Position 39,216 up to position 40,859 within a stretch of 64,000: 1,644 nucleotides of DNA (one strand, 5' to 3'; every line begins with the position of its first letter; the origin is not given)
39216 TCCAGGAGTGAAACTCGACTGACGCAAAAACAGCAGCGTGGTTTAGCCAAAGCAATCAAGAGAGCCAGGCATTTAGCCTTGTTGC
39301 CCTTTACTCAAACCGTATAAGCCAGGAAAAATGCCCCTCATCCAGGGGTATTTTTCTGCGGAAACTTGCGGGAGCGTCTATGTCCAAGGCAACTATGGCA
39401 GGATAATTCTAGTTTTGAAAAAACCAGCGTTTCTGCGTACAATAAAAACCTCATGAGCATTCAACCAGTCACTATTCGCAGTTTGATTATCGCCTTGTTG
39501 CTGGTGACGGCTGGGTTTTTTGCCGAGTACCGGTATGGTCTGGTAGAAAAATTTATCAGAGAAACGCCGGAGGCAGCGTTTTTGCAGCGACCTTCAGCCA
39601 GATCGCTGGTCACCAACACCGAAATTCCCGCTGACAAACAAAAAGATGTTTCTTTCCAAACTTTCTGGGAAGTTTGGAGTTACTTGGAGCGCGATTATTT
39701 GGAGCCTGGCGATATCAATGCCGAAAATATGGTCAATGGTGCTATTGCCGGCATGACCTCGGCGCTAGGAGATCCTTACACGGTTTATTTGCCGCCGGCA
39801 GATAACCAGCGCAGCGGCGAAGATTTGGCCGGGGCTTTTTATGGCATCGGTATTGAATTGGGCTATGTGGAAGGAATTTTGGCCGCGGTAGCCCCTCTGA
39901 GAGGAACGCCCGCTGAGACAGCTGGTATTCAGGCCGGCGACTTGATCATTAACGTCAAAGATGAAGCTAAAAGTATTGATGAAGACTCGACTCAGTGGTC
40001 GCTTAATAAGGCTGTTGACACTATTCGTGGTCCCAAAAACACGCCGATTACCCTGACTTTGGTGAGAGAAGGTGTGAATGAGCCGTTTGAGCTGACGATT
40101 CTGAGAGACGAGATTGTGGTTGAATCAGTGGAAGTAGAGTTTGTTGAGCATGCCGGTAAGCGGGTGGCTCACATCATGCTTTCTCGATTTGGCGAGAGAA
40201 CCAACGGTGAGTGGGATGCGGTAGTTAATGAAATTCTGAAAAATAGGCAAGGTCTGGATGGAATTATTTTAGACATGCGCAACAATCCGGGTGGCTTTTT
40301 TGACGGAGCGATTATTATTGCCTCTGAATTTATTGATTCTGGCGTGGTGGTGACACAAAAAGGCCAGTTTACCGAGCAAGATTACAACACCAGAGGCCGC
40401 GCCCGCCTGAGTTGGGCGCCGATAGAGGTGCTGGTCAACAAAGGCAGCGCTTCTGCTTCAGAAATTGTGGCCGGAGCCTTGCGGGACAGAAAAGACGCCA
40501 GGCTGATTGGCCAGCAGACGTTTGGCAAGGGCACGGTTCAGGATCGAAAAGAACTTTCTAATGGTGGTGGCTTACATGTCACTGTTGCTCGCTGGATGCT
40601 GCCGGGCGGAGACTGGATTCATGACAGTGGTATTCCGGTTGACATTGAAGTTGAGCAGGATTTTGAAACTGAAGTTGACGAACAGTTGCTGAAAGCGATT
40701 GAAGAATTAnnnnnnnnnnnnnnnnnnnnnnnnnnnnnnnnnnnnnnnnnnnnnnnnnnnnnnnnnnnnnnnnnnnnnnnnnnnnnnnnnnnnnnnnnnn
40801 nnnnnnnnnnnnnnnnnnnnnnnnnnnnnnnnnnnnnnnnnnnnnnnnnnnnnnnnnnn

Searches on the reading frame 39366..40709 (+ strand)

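Call 45: search_protein_families(library=pfam, proteins=[window:39366-40709:+], max_evalue=0.00001)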
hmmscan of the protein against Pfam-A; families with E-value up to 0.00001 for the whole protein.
window:39366-40709:+ (448 aa): 3 families
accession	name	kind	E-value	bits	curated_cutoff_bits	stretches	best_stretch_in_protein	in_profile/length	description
PF03572.23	Peptidase_S41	-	1.4e-44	152.1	24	1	266-429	1-165/165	Peptidase family S41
PF22694.1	CtpB_N-like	-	6.9e-08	33.3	27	1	90-142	31-81/85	Activating protease CtpB N-terminal domain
PF17820.7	PDZ_6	-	8e-06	25.9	27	0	178-234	6-54/54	PDZ domain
